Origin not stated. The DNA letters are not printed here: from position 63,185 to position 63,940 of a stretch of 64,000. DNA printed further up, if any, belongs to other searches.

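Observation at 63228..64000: spoIIAA-spoIIAB operon is not followed by sigF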

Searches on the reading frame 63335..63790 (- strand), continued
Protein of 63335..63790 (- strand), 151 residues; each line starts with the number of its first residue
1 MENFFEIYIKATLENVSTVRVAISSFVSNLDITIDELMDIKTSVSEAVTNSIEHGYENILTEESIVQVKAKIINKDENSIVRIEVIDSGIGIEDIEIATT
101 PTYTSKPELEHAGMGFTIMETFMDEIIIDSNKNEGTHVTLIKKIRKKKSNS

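Call 21: search_protein_families(library=ncbifam, proteins=[L001:8499-9551:+, L001:6477-7334:+, L001:9694-9999:+, L001:5400-6281:+, L001:4656-5264:+], max_evalue=0.01)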
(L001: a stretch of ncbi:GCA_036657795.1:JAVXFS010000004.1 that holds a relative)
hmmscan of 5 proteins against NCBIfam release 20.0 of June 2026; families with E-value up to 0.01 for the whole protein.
L001:8499-9551:+ (350 aa): 0 families

L001:6477-7334:+ (285 aa): 0 families

L001:9694-9999:+ (101 aa): 4 families
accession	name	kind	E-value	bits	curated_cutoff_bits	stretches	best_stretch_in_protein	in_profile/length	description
TIGR02886.1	spore_II_AA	equivalog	4.2e-23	81.4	114.75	1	3-96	3-96/106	anti-sigma F factor antagonist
TIGR00377.1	ant_ant_sig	superfamily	1.1e-18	67.1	53.45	1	3-94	7-98/108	anti-sigma factor antagonist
NF033618.0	mlaB_1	equivalog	0.00033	21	90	1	42-97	38-93/94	lipid asymmetry maintenance protein MlaB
NF047705.1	slr1659_superfam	superfamily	0.0013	19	100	1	27-60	37-69/111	slr1659 superfamily regulator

L001:5400-6281:+ (293 aa): 14 families
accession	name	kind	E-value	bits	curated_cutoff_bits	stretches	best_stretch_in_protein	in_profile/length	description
TIGR02225.1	recomb_XerD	equivalog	1.8e-95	319.6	329.6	1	7-293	2-290/290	site-specific tyrosine recombinase XerD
NF001399.0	PRK00283.1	subfamily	1.8e-86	290.1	279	1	4-293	8-299/300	tyrosine recombinase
TIGR02224.1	recomb_XerC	equivalog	1.2e-80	271.1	335.15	1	7-293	2-293/295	tyrosine recombinase XerC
NF040815.2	recomb_XerA_Arch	equivalog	4.7e-67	226.3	220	1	6-286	1-263/263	site-specific tyrosine recombinase/integron integrase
NF002331.0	PRK01287.1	subfamily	2.8e-53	181.2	371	1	5-291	30-326/365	site-specific tyrosine recombinase XerC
TIGR02249.1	integrase_gron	subfamily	4.6e-43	147.8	265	2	5-199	2-188/315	integron integrase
NF003462.0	PRK05084.1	equivalog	1.9e-32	112.4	267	2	128-278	194-346/360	tyrosine recombinase XerS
NF011946.0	PRK15417.1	equivalog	2e-26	93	435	2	212-279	251-318/337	integron integrase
NF007370.0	PRK09870.1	subfamily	3.9e-20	72.3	221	1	100-274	4-177/200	tyrosine-type DNA invertase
NF007371.0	PRK09871.1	subfamily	5.2e-17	62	222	1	109-274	7-172/198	tyrosine-type DNA invertase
NF002685.0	PRK02436.1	equivalog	2.1e-12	47.4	178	1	5-267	5-237/245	site-specific tyrosine recombinase XerD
NF040693.1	recomb_GmtY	equivalog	1.3e-08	34.5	340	1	178-276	330-432/441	gamma-mobile-trio recombinase GmtY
NF041502.1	integrase_1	equivalog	0.0017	17.2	350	0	195-276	279-360/484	site-specific integrase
NF003843.0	PRK05422.1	equivalog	0.0069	16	130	0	146-214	38-108/156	SsrA-binding protein SmpB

L001:4656-5264:+ (202 aa): 1 family
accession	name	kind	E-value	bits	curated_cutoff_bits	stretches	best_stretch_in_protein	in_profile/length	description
TIGR02831.1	spo_II_M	equivalog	1.2e-14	54.6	100.2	1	6-192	4-194/200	stage II sporulation protein M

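Call 57: search_protein_representatives(alignment_id=A3)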
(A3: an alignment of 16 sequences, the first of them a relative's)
Query: 16 sequences, 238 profile positions. Proteins with E-value up to 0.001 (for the whole library): 119324; up to 1e-10: 56396; up to 1e-30: 2778. The best 150 are listed.
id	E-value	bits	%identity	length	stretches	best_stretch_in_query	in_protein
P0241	6.9e-135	464.3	-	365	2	27-234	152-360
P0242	5.8e-96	336.9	-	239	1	1-234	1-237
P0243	3.2e-90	318.1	-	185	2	1-106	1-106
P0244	5.7e-90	317.3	-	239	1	1-236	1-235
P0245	8.0e-87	307.0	-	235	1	1-234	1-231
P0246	3.2e-86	305.0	-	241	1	3-236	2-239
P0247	3.0e-85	301.8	-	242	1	3-235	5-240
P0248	3.9e-84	298.2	-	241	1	3-237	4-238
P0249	7.0e-84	297.3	-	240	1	1-236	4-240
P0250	1.6e-83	296.1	-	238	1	8-236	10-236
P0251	1.9e-83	295.9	-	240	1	1-236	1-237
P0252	3.0e-81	288.7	-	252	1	1-236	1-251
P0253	3.1e-81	288.7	-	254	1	1-235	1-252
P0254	1.5e-80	286.4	-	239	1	6-235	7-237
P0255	1.5e-79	283.1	-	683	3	6-236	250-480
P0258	6.8e-79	281.0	-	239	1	6-235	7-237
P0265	7.0e-77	274.4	-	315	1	6-236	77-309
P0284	1.4e-73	263.6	-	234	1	3-235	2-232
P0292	4.1e-72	258.8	-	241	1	4-235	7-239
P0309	1.8e-69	250.2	-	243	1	7-235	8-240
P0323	4.6e-67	242.3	-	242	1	1-237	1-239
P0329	1.5e-66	240.6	-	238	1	2-235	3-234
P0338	4.9e-66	238.9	-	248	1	7-236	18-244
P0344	1.4e-65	237.4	-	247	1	6-234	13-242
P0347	1.7e-65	237.1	-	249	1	5-233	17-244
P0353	3.9e-65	236.0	-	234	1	6-236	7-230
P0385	4.2e-63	229.3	-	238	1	3-233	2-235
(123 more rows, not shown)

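Call 60: find_encoding_contigs(protein=P0385, flank=6000, max_places=6)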
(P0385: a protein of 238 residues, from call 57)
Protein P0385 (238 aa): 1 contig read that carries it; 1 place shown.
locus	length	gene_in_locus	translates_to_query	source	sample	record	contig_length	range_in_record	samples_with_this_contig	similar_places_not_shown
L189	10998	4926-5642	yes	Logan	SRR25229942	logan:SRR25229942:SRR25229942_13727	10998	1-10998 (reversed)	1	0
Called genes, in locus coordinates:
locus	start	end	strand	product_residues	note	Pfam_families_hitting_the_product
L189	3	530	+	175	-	?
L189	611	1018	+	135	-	PF00636:Ribonuclease_3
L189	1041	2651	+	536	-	PF01554:MatE, PF01943:Polysacc_synt, PF03023:MurJ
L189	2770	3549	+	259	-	PF01177:Asp_Glu_race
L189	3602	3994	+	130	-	PF09148:DUF1934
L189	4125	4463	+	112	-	PF01740:STAS, PF13466:STAS_2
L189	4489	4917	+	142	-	PF13581:HATPase_c_2, PF02518:HATPase_c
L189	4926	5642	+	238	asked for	PF04542:Sigma70_r2, PF08281:Sigma70_r4_2 (weak), PF04545:Sigma70_r4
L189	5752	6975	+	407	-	PF19789:DUF6273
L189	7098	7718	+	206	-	PF12164:SporV_AA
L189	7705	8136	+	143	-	PF13782:SpoVAB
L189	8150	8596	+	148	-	PF03862:SpoVAC_SpoVAEB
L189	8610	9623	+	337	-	PF07451:SpoVAD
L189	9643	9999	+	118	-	PF03862:SpoVAC_SpoVAEB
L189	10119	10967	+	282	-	-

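Call 61: find_encoding_contigs(protein=P0323, flank=6000, max_places=5)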
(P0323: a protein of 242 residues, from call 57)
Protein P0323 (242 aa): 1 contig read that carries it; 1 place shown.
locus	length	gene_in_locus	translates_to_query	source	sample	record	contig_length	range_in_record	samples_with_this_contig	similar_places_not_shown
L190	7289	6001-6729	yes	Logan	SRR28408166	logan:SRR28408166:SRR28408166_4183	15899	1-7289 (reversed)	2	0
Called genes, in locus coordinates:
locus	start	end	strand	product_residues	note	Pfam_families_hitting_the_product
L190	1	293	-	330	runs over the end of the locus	PF01263:Aldose_epim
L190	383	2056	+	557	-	-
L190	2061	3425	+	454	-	PF08245:Mur_ligase_M, PF02875:Mur_ligase_C, PF27239:FOL3_C (weak)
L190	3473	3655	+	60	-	-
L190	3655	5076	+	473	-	PF00515:TPR_1 (faint), PF07719:TPR_2 (faint), PF12895:ANAPC3 (faint), PF13174:TPR_6 (faint), PF13181:TPR_8 (faint), PF24575:TPR_Slam (weak), PF14559:TPR_19 (weak), PF13432:TPR_16 (weak), +6 more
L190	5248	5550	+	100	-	PF01740:STAS, PF13466:STAS_2 (weak)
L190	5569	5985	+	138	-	PF13581:HATPase_c_2, PF02518:HATPase_c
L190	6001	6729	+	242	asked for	PF04542:Sigma70_r2, PF04545:Sigma70_r4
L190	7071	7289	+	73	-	?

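Call 69: find_homologous_proteins(query=A4, max_evalue=1e-30)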
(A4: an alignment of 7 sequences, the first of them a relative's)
Query A4 (7 sequences) (248 aa, profile of the alignment): 7976 proteins with E <= 1e-30 among 8000 candidates; the best 120 are listed.
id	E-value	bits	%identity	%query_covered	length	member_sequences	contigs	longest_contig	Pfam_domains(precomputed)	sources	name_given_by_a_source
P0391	1.7e-150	517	43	98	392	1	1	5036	PF12997.13,PF01316.28,PF13518.13,PF04545.23,PF04542.21,PF13545.13,PF12645.14,PF08281.19,PF04539.23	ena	-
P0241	8.4e-136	469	-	-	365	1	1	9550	PF01381.29,PF04545.23,PF04542.21,PF08281.19,PF04539.23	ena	-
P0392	3.3e-105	369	-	-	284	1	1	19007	PF04545.23,PF04542.21,PF04539.23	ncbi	-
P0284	1.9e-100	353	-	-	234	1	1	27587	PF01381.29,PF04545.23,PF04542.21,PF08281.19,PF04539.23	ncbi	-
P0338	3.7e-100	353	100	100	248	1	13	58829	PF07638.18,PF01381.29,PF04545.23,PF04542.21,PF08281.19,PF04539.23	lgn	-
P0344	2.6e-98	347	-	-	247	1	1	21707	PF04545.23,PF04542.21,PF08281.19,PF04539.23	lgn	-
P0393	7.6e-96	338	87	100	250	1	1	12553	PF01381.29,PF04545.23,PF04542.21,PF08281.19,PF04539.23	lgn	-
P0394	1.7e-94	334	-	-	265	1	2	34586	PF04545.23,PF04542.21,PF08281.19,PF04539.23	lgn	-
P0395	1.2e-92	328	50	94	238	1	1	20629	PF13518.13,PF04545.23,PF04542.21,PF08281.19,PF04539.23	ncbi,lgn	ncbi:MAG: RNA polymerase sporulation sigma factor SigF [Eubacteriales bacterium]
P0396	1.3e-92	328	48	92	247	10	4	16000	PF04545.23,PF04542.21,PF08281.19,PF04539.23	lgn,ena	-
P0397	2.8e-92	327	45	93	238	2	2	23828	PF04545.23,PF04542.21,PF08281.19,PF04539.23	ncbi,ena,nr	ncbi:MAG TPA: RNA polymerase sporulation sigma factor SigF [Mobilitalea sp.]|nr:RNA polymerase sporu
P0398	3.0e-92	327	47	93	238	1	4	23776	PF16509.12,PF05263.18,PF04545.23,PF04542.21,PF08281.19,PF04539.23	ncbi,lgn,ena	-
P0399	4.9e-92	326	46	93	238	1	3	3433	PF05263.18,PF04545.23,PF04542.21,PF08281.19,PF04539.23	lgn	-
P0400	5.3e-92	326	46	93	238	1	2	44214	PF05263.18,PF04545.23,PF04542.21,PF08281.19,PF04539.23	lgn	-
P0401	5.9e-92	326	46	93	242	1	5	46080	PF16509.12,PF04545.23,PF04542.21,PF08281.19,PF04539.23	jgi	-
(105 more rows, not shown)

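Call 70: find_encoding_contigs(protein=P0338, flank=5000, max_places=3)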
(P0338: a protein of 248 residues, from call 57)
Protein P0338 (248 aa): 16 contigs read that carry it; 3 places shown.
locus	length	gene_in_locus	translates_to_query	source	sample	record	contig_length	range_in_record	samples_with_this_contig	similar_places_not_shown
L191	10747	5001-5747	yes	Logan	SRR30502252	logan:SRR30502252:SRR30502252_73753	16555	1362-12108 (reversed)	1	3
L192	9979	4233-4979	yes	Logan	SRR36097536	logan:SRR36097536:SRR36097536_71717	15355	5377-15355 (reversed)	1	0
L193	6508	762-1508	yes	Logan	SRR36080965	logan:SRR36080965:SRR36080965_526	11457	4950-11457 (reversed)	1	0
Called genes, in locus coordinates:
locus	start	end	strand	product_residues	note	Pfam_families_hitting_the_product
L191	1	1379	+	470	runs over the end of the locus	PF12072:RNase_Y_N, PF00013:KH_1 (weak), PF22891:KH_PNO1_2nd (weak), PF01966:HD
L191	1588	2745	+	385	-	PF00266:Aminotran_5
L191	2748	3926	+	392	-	PF22025:ThiI_fer, PF02926:THUMP, PF02568:ThiI, PF06508:QueC (faint)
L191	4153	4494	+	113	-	PF01740:STAS, PF13466:STAS_2 (weak)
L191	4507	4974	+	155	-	PF13581:HATPase_c_2, PF02518:HATPase_c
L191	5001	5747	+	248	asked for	PF07638:Sigma70_ECF (faint), PF04542:Sigma70_r2, PF04539:Sigma70_r3 (weak), PF04545:Sigma70_r4, PF08281:Sigma70_r4_2, PF01381:HTH_3 (faint)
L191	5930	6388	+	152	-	PF03862:SpoVAC_SpoVAEB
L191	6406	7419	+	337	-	PF07451:SpoVAD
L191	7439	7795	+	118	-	PF03862:SpoVAC_SpoVAEB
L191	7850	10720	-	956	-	PF00912:Transgly, PF00905:Transpeptidase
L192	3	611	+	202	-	?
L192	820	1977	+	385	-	PF00266:Aminotran_5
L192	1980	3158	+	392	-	PF22025:ThiI_fer, PF02926:THUMP, PF02568:ThiI, PF06508:QueC (faint)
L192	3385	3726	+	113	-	PF01740:STAS, PF13466:STAS_2 (weak)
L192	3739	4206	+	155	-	PF13581:HATPase_c_2, PF02518:HATPase_c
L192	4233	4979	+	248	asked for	PF07638:Sigma70_ECF (faint), PF04542:Sigma70_r2, PF04539:Sigma70_r3 (weak), PF04545:Sigma70_r4, PF08281:Sigma70_r4_2, PF01381:HTH_3 (faint)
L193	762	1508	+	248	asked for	PF07638:Sigma70_ECF (faint), PF04542:Sigma70_r2, PF04539:Sigma70_r3 (weak), PF04545:Sigma70_r4, PF08281:Sigma70_r4_2, PF01381:HTH_3 (faint)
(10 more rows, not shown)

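Call 71: find_encoding_contigs(protein=P0344, flank=5000, max_places=3)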
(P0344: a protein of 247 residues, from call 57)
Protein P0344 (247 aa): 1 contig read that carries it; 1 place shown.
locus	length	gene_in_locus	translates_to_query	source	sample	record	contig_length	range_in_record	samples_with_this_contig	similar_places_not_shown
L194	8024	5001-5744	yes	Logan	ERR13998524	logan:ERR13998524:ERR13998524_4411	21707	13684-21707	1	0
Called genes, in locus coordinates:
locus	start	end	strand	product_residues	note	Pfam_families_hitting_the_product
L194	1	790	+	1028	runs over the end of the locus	PF02811:PHP, PF07733:DNA_pol3_alpha, PF17657:DNA_pol3_finger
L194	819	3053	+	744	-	PF23139:OB_YrrC (weak), PF14490:HHH_RecD2 (weak), PF13245:AAA_19, PF13604:AAA_30, PF01443:Viral_helicase1 (faint), PF18335:SH3_13, PF13538:UvrD_C_2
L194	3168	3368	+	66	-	-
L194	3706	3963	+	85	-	-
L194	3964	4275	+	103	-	-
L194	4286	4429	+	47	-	-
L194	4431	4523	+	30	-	-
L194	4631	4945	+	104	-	-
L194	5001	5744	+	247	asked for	PF04542:Sigma70_r2, PF04539:Sigma70_r3, PF04545:Sigma70_r4, PF08281:Sigma70_r4_2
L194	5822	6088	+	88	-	-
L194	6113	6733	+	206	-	-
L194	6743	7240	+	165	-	-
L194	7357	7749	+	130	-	-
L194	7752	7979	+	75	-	-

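Call 72: list_cluster_members(proteins=[P0329, P0347, P0353, P0309, P0284, P0392, P0394, P0292, P0258, P0265])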
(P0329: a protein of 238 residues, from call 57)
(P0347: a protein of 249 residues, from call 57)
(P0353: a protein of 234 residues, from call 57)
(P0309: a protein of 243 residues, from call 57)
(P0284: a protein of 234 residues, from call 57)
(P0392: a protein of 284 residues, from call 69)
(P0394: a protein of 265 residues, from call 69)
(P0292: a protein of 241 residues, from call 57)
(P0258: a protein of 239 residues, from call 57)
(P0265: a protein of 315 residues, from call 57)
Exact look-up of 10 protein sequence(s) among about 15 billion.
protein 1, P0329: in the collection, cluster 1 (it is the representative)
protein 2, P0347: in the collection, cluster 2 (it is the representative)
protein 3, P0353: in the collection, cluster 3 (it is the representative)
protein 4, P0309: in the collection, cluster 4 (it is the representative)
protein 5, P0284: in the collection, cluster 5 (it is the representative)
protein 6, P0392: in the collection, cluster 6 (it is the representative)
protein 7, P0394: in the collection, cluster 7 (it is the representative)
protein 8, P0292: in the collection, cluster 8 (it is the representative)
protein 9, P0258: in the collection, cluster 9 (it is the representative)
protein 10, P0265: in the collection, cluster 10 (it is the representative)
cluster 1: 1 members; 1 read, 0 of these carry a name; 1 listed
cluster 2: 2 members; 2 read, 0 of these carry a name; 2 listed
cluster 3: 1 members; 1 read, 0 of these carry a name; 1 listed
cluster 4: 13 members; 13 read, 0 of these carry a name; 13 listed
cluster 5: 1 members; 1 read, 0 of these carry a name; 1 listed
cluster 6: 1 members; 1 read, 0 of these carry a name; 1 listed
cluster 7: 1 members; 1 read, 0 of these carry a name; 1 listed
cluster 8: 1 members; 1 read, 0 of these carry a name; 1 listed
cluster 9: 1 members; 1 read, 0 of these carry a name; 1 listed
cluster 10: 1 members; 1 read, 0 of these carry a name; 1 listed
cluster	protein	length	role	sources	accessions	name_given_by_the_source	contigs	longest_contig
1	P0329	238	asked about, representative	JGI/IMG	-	-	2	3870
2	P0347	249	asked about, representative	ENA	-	-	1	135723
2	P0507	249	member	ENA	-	-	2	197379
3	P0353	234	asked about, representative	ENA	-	-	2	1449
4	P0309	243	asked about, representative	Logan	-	-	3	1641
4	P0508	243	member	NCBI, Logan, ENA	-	-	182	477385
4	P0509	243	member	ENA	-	-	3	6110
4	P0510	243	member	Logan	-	-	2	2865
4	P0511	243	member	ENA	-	-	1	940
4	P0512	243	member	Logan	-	-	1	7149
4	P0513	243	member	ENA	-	-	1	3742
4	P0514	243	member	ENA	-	-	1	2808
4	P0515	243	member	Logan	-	-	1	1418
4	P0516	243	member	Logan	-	-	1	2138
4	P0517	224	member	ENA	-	-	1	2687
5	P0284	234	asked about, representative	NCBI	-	-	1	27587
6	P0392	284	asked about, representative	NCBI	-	-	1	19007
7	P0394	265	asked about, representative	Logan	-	-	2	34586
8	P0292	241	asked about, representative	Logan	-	-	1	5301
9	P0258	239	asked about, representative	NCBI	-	-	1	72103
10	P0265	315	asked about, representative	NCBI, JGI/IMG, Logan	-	-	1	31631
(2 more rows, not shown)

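Call 73: find_encoding_contigs(protein=P0284, flank=5000, max_places=2)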
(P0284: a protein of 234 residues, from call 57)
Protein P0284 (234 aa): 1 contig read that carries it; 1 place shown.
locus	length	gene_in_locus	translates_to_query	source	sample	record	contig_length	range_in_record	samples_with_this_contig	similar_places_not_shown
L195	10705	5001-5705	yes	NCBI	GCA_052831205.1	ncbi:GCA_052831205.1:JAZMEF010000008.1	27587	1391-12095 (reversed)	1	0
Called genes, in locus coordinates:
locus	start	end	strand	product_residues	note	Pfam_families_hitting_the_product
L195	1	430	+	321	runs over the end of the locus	PF04536:TPM_phosphatase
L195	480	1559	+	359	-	PF25199:nSTAND_NTPase5 (faint), PF13604:AAA_30 (faint), PF20720:nSTAND3 (faint), PF24883:NPHP3_N (faint), PF03266:NTPase_1 (faint), PF05729:NACHT (faint)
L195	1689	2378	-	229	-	PF01048:PNP_UDP_1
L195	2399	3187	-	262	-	PF01522:Polysacc_deac_1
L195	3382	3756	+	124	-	PF01325:Fe_dep_repress, PF13545:HTH_Crp_2 (faint), PF02742:Fe_dep_repr_C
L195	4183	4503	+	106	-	PF01740:STAS, PF13466:STAS_2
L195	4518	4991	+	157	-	PF13581:HATPase_c_2, PF02518:HATPase_c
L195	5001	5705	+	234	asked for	PF04542:Sigma70_r2, PF04539:Sigma70_r3 (faint), PF01381:HTH_3 (faint), PF04545:Sigma70_r4, PF08281:Sigma70_r4_2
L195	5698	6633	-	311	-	-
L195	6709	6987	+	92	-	PF07873:YabP (weak)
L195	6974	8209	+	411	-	PF06898:YqfD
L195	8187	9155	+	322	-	PF02562:PhoH, PF13604:AAA_30 (weak), PF13245:AAA_19 (weak)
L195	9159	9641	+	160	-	PF02130:YbeY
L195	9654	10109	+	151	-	PF01219:DAGK_prokar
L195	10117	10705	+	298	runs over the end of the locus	PF03193:RsgA_GTPase (faint), PF03308:MeaB (faint), PF00350:Dynamin_N (weak), PF01926:MMR_HSR1, PF02421:FeoB_N, PF16897:MMR_HSR1_Xtn (faint), PF00009:GTP_EFTU (weak), PF07650:KH_2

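Call 74: find_encoding_contigs(protein=P0392, flank=5000, max_places=2)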
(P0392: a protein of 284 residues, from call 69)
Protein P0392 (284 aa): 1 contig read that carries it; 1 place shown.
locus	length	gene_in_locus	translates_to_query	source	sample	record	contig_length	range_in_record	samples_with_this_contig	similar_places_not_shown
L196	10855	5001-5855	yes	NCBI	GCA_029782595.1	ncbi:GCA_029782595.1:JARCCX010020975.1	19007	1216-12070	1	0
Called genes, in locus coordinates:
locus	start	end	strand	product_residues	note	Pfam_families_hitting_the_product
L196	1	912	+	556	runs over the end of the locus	PF00884:Sulfatase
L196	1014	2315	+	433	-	PF08245:Mur_ligase_M, PF02875:Mur_ligase_C, PF27239:FOL3_C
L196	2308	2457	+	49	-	-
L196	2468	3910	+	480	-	PF13424:TPR_12 (faint), PF23914:TPR_CcmH_CycH (faint), PF00515:TPR_1 (faint), PF07719:TPR_2 (faint), PF12895:ANAPC3 (faint), PF13176:TPR_7 (faint), PF13181:TPR_8 (faint), PF13414:TPR_11 (faint), +5 more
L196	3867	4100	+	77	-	-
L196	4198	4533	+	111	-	PF01740:STAS, PF13466:STAS_2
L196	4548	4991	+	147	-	PF13581:HATPase_c_2, PF02518:HATPase_c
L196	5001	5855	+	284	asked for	PF04542:Sigma70_r2, PF04539:Sigma70_r3 (weak), PF04545:Sigma70_r4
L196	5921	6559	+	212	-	PF12164:SporV_AA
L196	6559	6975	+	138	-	PF13782:SpoVAB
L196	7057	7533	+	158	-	PF03862:SpoVAC_SpoVAEB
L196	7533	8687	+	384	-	PF07451:SpoVAD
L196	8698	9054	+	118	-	PF03862:SpoVAC_SpoVAEB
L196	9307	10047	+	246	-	PF00899:ThiF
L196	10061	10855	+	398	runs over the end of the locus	PF01565:FAD_binding_4, PF02873:MurB_C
